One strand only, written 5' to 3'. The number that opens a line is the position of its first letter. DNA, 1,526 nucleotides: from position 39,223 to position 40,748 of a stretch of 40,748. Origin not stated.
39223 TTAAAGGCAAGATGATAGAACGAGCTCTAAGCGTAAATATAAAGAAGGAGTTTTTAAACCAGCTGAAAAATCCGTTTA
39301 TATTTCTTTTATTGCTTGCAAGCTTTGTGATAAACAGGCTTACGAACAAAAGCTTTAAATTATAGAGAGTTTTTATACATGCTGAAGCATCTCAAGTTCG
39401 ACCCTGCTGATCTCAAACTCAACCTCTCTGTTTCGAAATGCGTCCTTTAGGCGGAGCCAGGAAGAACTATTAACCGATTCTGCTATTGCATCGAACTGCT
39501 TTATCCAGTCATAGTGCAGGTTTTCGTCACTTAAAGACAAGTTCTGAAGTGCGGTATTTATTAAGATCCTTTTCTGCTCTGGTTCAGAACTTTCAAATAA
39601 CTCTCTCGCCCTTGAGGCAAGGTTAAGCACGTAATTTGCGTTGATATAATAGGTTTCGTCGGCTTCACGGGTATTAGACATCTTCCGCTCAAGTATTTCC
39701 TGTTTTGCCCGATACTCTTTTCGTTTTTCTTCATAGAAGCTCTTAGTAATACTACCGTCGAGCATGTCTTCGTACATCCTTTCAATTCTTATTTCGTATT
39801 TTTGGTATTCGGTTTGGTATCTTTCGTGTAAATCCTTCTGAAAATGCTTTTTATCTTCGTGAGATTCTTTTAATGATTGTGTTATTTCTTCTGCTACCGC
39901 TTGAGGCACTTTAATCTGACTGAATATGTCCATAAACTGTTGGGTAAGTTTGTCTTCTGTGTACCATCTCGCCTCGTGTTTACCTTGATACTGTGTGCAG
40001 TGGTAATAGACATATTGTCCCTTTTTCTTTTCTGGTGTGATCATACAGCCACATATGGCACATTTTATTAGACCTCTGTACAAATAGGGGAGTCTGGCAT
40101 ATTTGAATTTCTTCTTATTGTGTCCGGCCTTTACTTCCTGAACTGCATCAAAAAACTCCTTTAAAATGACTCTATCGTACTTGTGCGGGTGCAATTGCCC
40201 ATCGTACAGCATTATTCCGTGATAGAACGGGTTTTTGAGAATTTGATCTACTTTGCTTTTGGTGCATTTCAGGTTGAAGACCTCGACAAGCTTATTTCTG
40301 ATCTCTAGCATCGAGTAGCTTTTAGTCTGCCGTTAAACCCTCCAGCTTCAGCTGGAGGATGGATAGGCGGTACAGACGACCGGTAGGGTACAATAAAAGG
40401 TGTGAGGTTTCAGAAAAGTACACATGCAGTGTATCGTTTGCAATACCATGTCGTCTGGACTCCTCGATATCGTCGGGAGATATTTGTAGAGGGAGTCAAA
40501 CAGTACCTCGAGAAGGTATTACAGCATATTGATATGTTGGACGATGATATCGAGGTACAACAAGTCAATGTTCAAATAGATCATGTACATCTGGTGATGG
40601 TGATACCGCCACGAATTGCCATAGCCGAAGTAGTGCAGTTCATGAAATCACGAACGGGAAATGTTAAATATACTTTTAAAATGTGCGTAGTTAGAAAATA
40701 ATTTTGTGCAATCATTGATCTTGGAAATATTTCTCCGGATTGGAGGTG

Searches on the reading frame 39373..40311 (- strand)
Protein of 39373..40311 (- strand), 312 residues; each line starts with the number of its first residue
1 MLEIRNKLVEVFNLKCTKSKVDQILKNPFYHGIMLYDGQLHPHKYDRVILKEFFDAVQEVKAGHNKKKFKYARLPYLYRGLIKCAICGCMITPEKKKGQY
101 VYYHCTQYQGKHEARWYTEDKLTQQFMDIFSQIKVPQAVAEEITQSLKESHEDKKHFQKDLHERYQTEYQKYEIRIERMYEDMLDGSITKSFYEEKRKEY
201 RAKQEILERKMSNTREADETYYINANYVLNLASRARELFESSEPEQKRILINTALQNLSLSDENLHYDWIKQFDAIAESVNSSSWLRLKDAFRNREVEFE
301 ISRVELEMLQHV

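Call 36: search_protein_families(library=pfam, proteins=[window:39373-40311:-])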
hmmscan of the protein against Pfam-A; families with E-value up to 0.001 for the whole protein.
window:39373-40311:- (312 aa): 2 families
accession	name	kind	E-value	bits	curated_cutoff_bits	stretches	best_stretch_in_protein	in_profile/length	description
PF13408.12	Zn_ribbon_recom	-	2.3e-08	34.7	25.3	1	77-127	1-54/58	Recombinase zinc beta ribbon domain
PF07508.19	Recombinase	-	1.9e-05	25.2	21.1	1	14-60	38-98/102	Recombinase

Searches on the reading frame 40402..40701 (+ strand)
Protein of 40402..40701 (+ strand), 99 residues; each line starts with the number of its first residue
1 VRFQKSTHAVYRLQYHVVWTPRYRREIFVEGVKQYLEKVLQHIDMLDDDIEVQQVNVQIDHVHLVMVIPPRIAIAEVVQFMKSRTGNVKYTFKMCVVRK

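Call 36: search_protein_families(library=pfam, proteins=[window:40402-40701:+])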
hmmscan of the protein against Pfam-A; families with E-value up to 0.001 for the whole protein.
window:40402-40701:+ (99 aa): 1 family
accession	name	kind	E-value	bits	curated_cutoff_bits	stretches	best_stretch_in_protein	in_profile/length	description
PF01797.21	Y1_Tnp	-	2.5e-18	66.8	23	1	10-86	2-77/121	Transposase IS200 like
